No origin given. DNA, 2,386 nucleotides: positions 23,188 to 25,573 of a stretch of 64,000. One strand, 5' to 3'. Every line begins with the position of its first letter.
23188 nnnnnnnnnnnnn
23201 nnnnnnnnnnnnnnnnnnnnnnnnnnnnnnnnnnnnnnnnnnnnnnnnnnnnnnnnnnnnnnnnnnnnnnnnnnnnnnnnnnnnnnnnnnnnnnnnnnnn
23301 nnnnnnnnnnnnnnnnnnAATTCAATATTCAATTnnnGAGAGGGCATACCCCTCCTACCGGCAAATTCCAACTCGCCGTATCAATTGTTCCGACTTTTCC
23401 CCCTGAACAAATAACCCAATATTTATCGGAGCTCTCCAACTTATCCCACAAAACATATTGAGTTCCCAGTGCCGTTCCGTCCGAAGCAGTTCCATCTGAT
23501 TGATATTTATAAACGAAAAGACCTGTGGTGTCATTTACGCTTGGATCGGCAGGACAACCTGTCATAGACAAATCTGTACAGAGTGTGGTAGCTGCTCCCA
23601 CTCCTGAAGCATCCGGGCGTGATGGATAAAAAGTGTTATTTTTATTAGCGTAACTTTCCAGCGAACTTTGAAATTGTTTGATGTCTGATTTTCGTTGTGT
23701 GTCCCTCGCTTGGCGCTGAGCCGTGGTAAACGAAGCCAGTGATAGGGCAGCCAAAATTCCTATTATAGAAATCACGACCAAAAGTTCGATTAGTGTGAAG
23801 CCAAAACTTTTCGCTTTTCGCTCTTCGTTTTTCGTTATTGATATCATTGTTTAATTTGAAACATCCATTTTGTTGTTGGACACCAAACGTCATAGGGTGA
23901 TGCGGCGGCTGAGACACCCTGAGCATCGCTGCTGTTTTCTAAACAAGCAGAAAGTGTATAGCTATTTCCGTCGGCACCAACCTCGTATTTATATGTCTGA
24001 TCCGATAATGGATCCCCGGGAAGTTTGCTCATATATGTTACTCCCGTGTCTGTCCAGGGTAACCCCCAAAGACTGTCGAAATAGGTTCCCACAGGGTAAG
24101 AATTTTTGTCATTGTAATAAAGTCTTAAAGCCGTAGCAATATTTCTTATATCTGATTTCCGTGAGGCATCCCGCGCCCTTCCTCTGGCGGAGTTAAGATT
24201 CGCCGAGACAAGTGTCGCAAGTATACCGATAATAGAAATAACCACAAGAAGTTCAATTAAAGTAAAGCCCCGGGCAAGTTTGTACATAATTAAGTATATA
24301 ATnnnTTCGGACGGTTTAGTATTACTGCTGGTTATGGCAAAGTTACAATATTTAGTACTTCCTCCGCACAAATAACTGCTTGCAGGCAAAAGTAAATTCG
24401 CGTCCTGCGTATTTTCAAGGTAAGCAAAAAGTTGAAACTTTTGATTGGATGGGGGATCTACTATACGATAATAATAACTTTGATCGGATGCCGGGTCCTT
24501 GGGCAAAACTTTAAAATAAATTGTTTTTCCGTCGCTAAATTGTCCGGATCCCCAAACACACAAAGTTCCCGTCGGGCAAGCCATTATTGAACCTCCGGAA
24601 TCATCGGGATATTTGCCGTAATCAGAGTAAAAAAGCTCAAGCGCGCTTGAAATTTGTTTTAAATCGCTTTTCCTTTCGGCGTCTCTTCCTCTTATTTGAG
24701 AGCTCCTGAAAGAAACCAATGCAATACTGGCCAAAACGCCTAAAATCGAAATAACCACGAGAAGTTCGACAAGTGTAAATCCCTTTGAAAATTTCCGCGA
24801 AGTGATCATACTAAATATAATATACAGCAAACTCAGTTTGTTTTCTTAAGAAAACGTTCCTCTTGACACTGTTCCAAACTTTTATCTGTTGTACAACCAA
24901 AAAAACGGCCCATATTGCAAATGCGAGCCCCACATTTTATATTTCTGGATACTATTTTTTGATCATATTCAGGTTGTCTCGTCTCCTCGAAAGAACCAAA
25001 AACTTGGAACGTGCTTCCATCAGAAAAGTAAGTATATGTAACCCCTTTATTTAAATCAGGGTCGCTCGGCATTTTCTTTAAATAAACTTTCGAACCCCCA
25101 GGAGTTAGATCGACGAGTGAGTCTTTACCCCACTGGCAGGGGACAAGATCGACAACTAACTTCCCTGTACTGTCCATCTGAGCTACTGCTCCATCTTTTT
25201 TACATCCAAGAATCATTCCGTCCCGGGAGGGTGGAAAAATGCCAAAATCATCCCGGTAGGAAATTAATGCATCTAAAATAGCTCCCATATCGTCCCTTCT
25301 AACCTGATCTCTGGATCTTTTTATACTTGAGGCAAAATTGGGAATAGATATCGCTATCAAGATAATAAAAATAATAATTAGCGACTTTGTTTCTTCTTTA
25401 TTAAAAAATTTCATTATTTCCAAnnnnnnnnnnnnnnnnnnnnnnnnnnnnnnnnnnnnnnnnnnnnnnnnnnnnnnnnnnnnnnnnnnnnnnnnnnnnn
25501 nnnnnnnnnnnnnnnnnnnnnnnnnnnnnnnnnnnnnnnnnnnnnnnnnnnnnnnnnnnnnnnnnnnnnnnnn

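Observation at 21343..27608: Array of ten pilin-like genes plus the prepilin peptidase in one minus-strand cluster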

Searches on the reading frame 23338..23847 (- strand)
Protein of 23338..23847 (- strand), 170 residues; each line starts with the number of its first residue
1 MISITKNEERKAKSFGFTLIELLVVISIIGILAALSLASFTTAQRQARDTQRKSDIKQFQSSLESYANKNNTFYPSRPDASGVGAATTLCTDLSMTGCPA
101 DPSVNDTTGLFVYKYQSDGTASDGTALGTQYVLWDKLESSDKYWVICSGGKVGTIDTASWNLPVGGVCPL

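Call 6: search_protein_families(library=pfam, max_evalue=0.01, proteins=[window:23338-23847:-])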
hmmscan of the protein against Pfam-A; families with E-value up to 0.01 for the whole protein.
window:23338-23847:- (170 aa): 1 family
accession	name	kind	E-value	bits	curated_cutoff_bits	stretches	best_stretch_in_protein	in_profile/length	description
PF07963.17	N_methyl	-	7.6e-08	32.1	21.2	1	13-36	3-26/27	Prokaryotic N-terminal methylation motif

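Call 7: search_protein_families(library=ncbifam, max_evalue=0.01, proteins=[window:23338-23847:-])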
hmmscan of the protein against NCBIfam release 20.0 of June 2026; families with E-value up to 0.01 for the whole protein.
window:23338-23847:- (170 aa): 14 families
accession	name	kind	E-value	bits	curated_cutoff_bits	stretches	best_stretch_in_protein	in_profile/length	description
TIGR01710.1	typeII_sec_gspG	equivalog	3.2e-11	43.4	88.85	1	16-77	2-62/134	type II secretion system major pseudopilin GspG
TIGR01708.2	typeII_sec_gspH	equivalog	5.9e-09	36.1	80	1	16-66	3-50/169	type II secretion system minor pseudopilin GspH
NF041775.1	typeIV_PilA_Myxo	equivalog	1.1e-08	35.3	400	1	13-69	9-65/214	type IV pilin protein PilA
NF007800.0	PRK10506.1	equivalog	1.5e-08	34.7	158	1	11-72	5-66/163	prepilin peptidase-dependent protein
TIGR02532.1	IV_pilin_GFxxxE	domain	4.2e-07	29.5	16.3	1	16-35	3-22/24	prepilin-type N-terminal cleavage/methylation domain-containing protein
NF007862.0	PRK10574.1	equivalog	1.4e-06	28.5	138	1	14-65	4-55/145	prepilin peptidase-dependent pilin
NF041013.1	T4P_ComGE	equivalog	9.8e-06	25.6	49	1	16-58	5-47/83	competence type IV pilus minor pilin ComGE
NF040999.1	pilin_ComGC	equivalog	1.2e-05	25.4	75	1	16-71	3-58/84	competence type IV pilus major pilin ComGC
NF040982.1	ComGD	equivalog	0.00015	22.2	70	1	16-64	3-48/139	competence type IV pilus minor pilin ComGD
TIGR02596.1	TIGR02596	subfamily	0.00022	21.4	70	1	17-47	1-31/196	Verru_Chthon cassette protein D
TIGR02599.1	TIGR02599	subfamily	0.00025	20.4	256.5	1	16-62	1-45/361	Verru_Chthon cassette protein C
TIGR01707.1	gspI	equivalog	0.0032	17.9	44.35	1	16-49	1-33/101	type II secretion system minor pseudopilin GspI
NF041002.1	pilin_ComGF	equivalog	0.0032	17.7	80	1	16-66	3-55/139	competence type IV pilus minor pilin ComGF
NF047828.1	T3SSXpsI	equivalog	0.0054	16.7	150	1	16-63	3-50/132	type II secretion system protein XpsI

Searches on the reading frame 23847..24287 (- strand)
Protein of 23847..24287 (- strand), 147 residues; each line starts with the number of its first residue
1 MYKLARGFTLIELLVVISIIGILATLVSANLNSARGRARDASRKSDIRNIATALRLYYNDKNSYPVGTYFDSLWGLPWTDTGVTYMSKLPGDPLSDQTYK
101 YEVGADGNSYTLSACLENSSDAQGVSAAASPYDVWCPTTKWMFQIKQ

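Call 6: search_protein_families(library=pfam, max_evalue=0.01, proteins=[window:23847-24287:-])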
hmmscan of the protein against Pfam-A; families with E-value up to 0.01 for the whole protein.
window:23847-24287:- (147 aa): 2 families
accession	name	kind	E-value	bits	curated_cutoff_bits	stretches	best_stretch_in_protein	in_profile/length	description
PF07963.17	N_methyl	-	1.4e-08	34.3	21.2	1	5-27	4-26/27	Prokaryotic N-terminal methylation motif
PF08334.16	T2SSG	-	5.4e-05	23.7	21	1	33-113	4-88/108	Type II secretion system (T2SS), protein G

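Call 7: search_protein_families(library=ncbifam, max_evalue=0.01, proteins=[window:23847-24287:-])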
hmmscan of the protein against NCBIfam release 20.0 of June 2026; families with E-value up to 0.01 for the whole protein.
window:23847-24287:- (147 aa): 11 families
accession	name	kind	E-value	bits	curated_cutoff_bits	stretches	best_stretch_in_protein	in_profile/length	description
TIGR01710.1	typeII_sec_gspG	equivalog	9.4e-16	58.1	88.85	1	6-114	1-114/134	type II secretion system major pseudopilin GspG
NF041775.1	typeIV_PilA_Myxo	equivalog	3.4e-10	40.3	400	1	5-64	10-69/214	type IV pilin protein PilA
TIGR02532.1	IV_pilin_GFxxxE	domain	1e-08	34.7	16.3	1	6-27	2-23/24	prepilin-type N-terminal cleavage/methylation domain-containing protein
TIGR01708.2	typeII_sec_gspH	equivalog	1.4e-08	34.9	80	1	6-37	2-33/169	type II secretion system minor pseudopilin GspH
NF040999.1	pilin_ComGC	equivalog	1.4e-06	28.4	75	1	6-64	2-60/84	competence type IV pilus major pilin ComGC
NF007862.0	PRK10574.1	equivalog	0.00016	21.8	138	1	5-26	4-25/145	prepilin peptidase-dependent pilin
NF041013.1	T4P_ComGE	equivalog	0.00017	21.6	49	1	6-52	4-50/83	competence type IV pilus minor pilin ComGE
TIGR02596.1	TIGR02596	subfamily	0.00024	21.3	70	1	8-34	1-27/196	Verru_Chthon cassette protein D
NF007800.0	PRK10506.1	equivalog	0.00045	20.1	158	1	4-62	7-65/163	prepilin peptidase-dependent protein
TIGR02599.1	TIGR02599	subfamily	0.0022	17.3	256.5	1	7-45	1-40/361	Verru_Chthon cassette protein C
NF040982.1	ComGD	equivalog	0.0047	17.3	70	1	6-30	2-25/139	competence type IV pilus minor pilin ComGD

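Call 37: search_solved_structures(query=window:23847-24287:-, max_evalue=0.01)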
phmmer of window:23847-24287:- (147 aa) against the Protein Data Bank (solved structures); distinct sequences matched with E-value up to 0.01: 9.
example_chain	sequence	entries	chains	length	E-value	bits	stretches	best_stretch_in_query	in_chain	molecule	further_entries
7tgg_A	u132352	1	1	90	5.7e-11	45.8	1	5-65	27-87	Geopilin domain 1 protein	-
9egp_A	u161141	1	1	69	1.9e-10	44.1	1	5-65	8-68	Geopilin domain 1 protein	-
2m7g_A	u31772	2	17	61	9.6e-10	41.8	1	8-66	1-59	Geopilin domain 1 protein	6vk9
6xxd_A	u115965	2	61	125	3.3e-07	33.5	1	8-85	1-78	PilA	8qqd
8tj2_C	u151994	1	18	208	2.4e-06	30.7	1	8-65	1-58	Type IV major pilin protein PilA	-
5wda_A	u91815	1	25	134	3.9e-06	30.1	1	8-68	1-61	General secretion pathway protein G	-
9laa_A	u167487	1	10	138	0.0014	21.8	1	1-27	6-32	Type IV pilin protein PilA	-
9lab_B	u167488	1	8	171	0.0019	21.3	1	4-42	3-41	MSHA major pilin subunit MshA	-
8pfb_G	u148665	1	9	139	0.0024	21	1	8-60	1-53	Type IV pilin PilE1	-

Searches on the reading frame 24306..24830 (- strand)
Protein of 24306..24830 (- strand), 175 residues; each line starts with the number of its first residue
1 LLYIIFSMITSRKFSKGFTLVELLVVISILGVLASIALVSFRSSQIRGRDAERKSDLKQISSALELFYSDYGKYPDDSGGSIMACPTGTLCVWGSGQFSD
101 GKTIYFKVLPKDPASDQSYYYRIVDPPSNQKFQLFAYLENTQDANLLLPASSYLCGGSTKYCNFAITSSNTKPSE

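Call 6: search_protein_families(library=pfam, max_evalue=0.01, proteins=[window:24306-24830:-])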
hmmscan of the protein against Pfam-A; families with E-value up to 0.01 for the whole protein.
window:24306-24830:- (175 aa): 3 families
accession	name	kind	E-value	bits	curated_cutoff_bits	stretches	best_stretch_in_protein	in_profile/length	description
PF07963.17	N_methyl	-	6.3e-09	35.5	21.2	1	13-38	2-27/27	Prokaryotic N-terminal methylation motif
PF08334.16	T2SSG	-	6.4e-05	23.4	21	1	49-137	10-90/108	Type II secretion system (T2SS), protein G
PF16732.10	ComP_DUS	-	0.0017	19.6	27.3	0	40-143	2-79/87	Type IV minor pilin ComP, DNA uptake sequence receptor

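Call 7: search_protein_families(library=ncbifam, max_evalue=0.01, proteins=[window:24306-24830:-])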
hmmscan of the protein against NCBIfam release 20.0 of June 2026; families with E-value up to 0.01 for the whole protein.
window:24306-24830:- (175 aa): 10 families
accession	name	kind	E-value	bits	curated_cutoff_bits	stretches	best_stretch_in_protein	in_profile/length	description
TIGR01710.1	typeII_sec_gspG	equivalog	5.1e-15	55.7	88.85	1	16-137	1-115/134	type II secretion system major pseudopilin GspG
NF041775.1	typeIV_PilA_Myxo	equivalog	3.6e-11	43.4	400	1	15-75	10-70/214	type IV pilin protein PilA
TIGR02532.1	IV_pilin_GFxxxE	domain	1.2e-08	34.4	16.3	1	16-38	2-24/24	prepilin-type N-terminal cleavage/methylation domain-containing protein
TIGR01708.2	typeII_sec_gspH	equivalog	1.3e-07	31.8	80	1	15-45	1-31/169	type II secretion system minor pseudopilin GspH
NF041013.1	T4P_ComGE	equivalog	7.3e-06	26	49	1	15-60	3-48/83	competence type IV pilus minor pilin ComGE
NF007862.0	PRK10574.1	equivalog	6.1e-05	23.2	138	1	15-42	4-31/145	prepilin peptidase-dependent pilin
NF007800.0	PRK10506.1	equivalog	0.0013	18.5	158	1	13-50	6-43/163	prepilin peptidase-dependent protein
TIGR02596.1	TIGR02596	subfamily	0.002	18.2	70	1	18-41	1-24/196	Verru_Chthon cassette protein D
NF040999.1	pilin_ComGC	equivalog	0.0021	18.2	75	1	16-37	2-23/84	competence type IV pilus major pilin ComGC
NF040982.1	ComGD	equivalog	0.0038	17.6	70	1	16-60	2-43/139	competence type IV pilus minor pilin ComGD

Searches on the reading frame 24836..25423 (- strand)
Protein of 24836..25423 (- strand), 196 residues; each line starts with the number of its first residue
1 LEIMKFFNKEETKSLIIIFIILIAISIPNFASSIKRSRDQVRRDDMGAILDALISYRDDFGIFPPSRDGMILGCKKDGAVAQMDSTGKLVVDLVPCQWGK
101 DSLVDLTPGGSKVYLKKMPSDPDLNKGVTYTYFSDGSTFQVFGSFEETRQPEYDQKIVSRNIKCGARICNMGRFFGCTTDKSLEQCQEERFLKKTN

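Call 6: search_protein_families(library=pfam, max_evalue=0.01, proteins=[window:24836-25423:-])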
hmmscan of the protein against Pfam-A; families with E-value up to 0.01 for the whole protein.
window:24836-25423:- (196 aa): 0 families

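Call 7: search_protein_families(library=ncbifam, max_evalue=0.01, proteins=[window:24836-25423:-])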
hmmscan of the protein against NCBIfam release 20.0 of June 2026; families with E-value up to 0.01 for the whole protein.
window:24836-25423:- (196 aa): 1 family
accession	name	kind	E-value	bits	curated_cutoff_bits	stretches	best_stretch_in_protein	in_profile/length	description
TIGR01710.1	typeII_sec_gspG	equivalog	3e-07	30.5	88.85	1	15-78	11-74/134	type II secretion system major pseudopilin GspG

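Call 26: find_homologous_proteins(query=window:24836-25414:-, max_evalue=0.00001)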
Query window:24836-25414:- (193 aa): 25 proteins with E <= 0.00001 among 104 candidates.
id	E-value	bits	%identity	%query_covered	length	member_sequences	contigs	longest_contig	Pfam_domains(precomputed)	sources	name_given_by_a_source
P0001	7.0e-126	435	100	100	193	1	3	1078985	-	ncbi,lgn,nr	ncbi:MAG: hypothetical protein HYV90_04545 [Candidatus Woesebacteria bacterium]|nr:MAG: hypothetical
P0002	9.4e-112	389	89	100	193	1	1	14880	-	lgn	-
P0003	1.7e-98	346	79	100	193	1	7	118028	-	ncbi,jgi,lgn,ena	-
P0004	1.2e-94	333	76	99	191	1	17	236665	-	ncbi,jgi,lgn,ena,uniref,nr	ncbi:MAG: hypothetical protein UU16_C0033G0008 [Candidatus Woesebacteria bacterium GW2011_GWA2_40_7]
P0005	7.8e-67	243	59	96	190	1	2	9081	-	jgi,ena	-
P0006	6.3e-65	237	56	96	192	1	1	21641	-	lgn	-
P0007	1.2e-63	232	54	98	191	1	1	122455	-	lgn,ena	-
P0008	3.1e-62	228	53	96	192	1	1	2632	-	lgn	-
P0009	3.4e-62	228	54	97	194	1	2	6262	-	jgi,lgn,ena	-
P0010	1.7e-58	216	52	96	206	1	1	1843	-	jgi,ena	-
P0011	1.2e-56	209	50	100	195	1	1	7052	-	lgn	-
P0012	3.2e-56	208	51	94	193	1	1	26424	-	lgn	-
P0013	5.9e-55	204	54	94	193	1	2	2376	-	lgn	-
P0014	7.4e-55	204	50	97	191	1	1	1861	-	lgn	-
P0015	3.5e-54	201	55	82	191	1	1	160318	-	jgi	jgi:type II secretory pathway pseudopilin PulG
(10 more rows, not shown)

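Call 33: find_encoding_contigs(protein=P0001, flank=6000, max_places=5)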
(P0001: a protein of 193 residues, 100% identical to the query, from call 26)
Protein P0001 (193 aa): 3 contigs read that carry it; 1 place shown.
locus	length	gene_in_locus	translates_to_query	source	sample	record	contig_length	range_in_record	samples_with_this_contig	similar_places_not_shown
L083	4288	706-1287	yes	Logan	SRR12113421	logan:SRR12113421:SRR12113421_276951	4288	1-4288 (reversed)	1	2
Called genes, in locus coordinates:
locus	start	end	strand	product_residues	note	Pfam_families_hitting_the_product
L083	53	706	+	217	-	PF07963:N_methyl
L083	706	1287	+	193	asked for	-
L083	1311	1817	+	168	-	PF07963:N_methyl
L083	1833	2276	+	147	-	PF07963:N_methyl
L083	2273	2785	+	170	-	PF07963:N_methyl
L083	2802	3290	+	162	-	PF07963:N_methyl (weak)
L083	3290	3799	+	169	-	PF07963:N_methyl (weak)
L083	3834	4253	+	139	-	-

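Call 34: predict_structure(alignment_id=A1)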
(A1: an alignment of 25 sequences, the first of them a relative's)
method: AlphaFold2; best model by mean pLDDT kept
length: 193 residues; sequences in the alignment: 25
mean_pLDDT: 88.5   pTM: 0.79
mean pLDDT of the five models: 88.5, 88.2, 86.5, 85.7, 76.8
residues with pLDDT >= 90: 118; 70-90: 61; 50-70: 14; < 50: 0
segments of 3 or more residues with pLDDT < 50: none
pLDDT, mean of each block of 10 residues (from residue 1): 80 92 87 94 95 92 90 70 71 89 79 93 95 95 95 96 97 94 86 64
secondary structure, 60 per line:
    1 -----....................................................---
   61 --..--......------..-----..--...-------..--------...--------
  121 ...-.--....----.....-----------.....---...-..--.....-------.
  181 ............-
elements in order: H6-57 E67-72 E90-92 E110-112 E128-131 E136-140 H152-156 E160-162 E168-172 H180-192

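Call 36: fold_search(model_id=the predicted structure, library=pdb)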
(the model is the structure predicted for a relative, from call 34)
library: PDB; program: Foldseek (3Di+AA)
matches with E <= 10: 146; with E <= 0.001: 0
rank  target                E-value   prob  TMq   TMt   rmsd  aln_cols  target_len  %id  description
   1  7t31_B                4.3e-01  0.21  0.32  0.14  10.3       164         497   16  X-ray Structure of Clostridiodies difficile PilW (released 2022-10-19)
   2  6xxd_A                6.8e-01  0.66  0.36  0.52   6.5       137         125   18  CryoEM structure of the type IV pilin PilA4 from Thermus thermophilus (released 2020-03-11)
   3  8dx4_B                8.2e-01  0.23  0.35  0.16   8.6       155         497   18  Clostridioides difficile R20291 minor pilin - PilW fused with Maltose Binding Protein (released 2022-09-21)
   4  5xx1_J                9.3e-01  0.02  0.13  0.07  14.0       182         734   11  Crystal structure of Arginine decarboxylase (AdiA) from Salmonella typhimurium (released 2018-05-16)
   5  3gn9_A                9.9e-01  0.30  0.34  0.54   7.2       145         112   16  Crystal structure of the major pseudopilin from the type 2 secretion system of Vibrio vulnificus (released 2009-07-28)
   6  5xsp_A                9.9e-01  0.06  0.13  0.09   9.6        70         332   11  The catalytic domain of GdpP with 5'-pApA (released 2018-01-31)
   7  4lw9_A                1.1e+00  0.35  0.29  0.46   7.3       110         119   23  Crystal structure of Vibrio cholera major pseudopilin EpsG (released 2014-07-16)
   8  5u78_D                1.2e+00  0.04  0.15  0.20  15.5       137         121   10  Crystal structure of ORP8 PH domain in P1211 space group (released 2017-10-18)
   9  9rup_a                1.4e+00  0.01  0.13  0.13  16.5       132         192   11  Cryo-EM structure of TCRpub/pMHC dimer (released 2025-08-13)
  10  5xx1_C                1.5e+00  0.01  0.13  0.07  13.9       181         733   11  Crystal structure of Arginine decarboxylase (AdiA) from Salmonella typhimurium (released 2018-05-16)
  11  7pjc_B                1.6e+00  0.04  0.10  0.05  12.5        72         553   17  The structure of Candida albicans phosphoglucomutase with isothiazolone modification on Cys359 (released 2022-09-07)
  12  7xtd_j                1.6e+00  0.02  0.15  0.08  25.3       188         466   12  RNA polymerase II elongation complex transcribing a nucleosome (EC58oct) (released 2022-09-07)
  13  5xx1_B                1.6e+00  0.01  0.13  0.07  14.0       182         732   11  Crystal structure of Arginine decarboxylase (AdiA) from Salmonella typhimurium (released 2018-05-16)
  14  1ay2_A                1.8e+00  0.63  0.27  0.32   2.4        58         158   22  STRUCTURE OF THE FIBER-FORMING PROTEIN PILIN AT 2.6 ANGSTROMS RESOLUTION (released 1998-04-29)
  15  7xti_j                1.8e+00  0.02  0.14  0.07  25.9       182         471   11  RNA polymerase II elongation complex transcribing a nucleosome (EC58hex) (released 2022-10-12)
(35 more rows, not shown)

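Call 62: search_protein_representatives(alignment_id=A1)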
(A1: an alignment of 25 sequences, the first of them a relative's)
Query: 25 sequences, 194 profile positions. Proteins with E-value up to 0.001 (for the whole library): 5928; up to 1e-10: 556; up to 1e-30: 95. The best 150 are listed.
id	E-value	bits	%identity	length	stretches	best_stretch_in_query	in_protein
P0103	9.4e-77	273.2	-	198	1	1-191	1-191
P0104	1.7e-58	213.6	-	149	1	43-190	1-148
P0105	5.1e-58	212.0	-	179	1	38-192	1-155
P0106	1.8e-56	207.0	-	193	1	1-190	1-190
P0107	5.1e-56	205.5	-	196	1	1-193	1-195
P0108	4.1e-54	199.3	-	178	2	93-185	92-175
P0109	1.2e-53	197.8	-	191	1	1-190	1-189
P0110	2.2e-53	196.9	-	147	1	43-187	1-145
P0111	2.6e-53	196.7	-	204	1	1-192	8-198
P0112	3.0e-53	196.5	-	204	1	1-191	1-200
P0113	2.7e-52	193.4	-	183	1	1-189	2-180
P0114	8.3e-52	191.8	-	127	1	70-192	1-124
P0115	5.7e-50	185.8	-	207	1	1-192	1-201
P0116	1.5e-49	184.4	-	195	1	1-190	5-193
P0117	1.7e-49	184.3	-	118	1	1-118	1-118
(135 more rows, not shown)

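Call 73: find_encoding_contigs(protein=P0002, flank=10000, max_places=2)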
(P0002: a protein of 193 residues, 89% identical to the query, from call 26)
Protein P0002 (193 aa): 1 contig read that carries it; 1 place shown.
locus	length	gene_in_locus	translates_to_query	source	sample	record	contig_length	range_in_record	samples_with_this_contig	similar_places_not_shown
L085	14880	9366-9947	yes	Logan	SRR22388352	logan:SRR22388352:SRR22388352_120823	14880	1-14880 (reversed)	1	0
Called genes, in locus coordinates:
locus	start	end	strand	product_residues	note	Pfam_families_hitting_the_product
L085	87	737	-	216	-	PF13177:DNA_pol3_delta2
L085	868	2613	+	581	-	PF05157:MshEN, PF00437:T2SSE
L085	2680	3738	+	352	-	PF00437:T2SSE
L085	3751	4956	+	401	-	PF28597:T2SSF_N, PF00482:T2SSF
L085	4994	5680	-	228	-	PF01797:Y1_Tnp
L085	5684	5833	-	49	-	-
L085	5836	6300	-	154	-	PF00293:NUDIX (weak)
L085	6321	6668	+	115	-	PF00719:Pyrophosphatase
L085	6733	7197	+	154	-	PF00293:NUDIX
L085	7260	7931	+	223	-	PF07963:N_methyl (weak)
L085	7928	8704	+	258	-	PF06750:A24_N_bact, PF01478:Peptidase_A24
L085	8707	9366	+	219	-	PF07963:N_methyl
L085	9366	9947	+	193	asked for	-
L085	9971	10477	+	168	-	PF07963:N_methyl, PF08334:T2SSG (faint)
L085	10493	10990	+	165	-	PF07963:N_methyl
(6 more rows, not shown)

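Call 74: find_encoding_contigs(protein=P0003, flank=10000, max_places=2)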
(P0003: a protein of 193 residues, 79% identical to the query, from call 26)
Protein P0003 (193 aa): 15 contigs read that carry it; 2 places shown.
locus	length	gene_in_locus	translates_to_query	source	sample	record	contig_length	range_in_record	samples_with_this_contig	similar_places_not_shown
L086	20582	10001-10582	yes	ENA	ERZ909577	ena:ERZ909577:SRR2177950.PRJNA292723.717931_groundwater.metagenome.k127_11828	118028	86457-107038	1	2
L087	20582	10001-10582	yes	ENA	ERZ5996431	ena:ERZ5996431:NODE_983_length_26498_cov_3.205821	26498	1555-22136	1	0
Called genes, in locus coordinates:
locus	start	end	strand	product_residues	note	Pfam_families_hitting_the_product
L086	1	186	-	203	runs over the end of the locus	PF13177:DNA_pol3_delta2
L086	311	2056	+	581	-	PF05157:MshEN, PF00437:T2SSE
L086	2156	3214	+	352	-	PF00437:T2SSE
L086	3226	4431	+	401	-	PF28597:T2SSF_N, PF00482:T2SSF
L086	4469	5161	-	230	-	PF01797:Y1_Tnp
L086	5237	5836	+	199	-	PF02545:Maf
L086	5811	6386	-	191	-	PF01928:CYTH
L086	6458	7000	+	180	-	PF13302:Acetyltransf_3, PF13673:Acetyltransf_10, PF00583:Acetyltransf_1, PF13508:Acetyltransf_7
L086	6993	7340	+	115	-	PF00719:Pyrophosphatase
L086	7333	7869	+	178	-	PF28549:NDPSase_N, PF00293:NUDIX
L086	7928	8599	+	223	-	PF07963:N_methyl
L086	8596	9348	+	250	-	PF06750:A24_N_bact, PF01478:Peptidase_A24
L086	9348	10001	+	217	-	PF07963:N_methyl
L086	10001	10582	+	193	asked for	-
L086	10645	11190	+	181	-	PF07963:N_methyl (weak)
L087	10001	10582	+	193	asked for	-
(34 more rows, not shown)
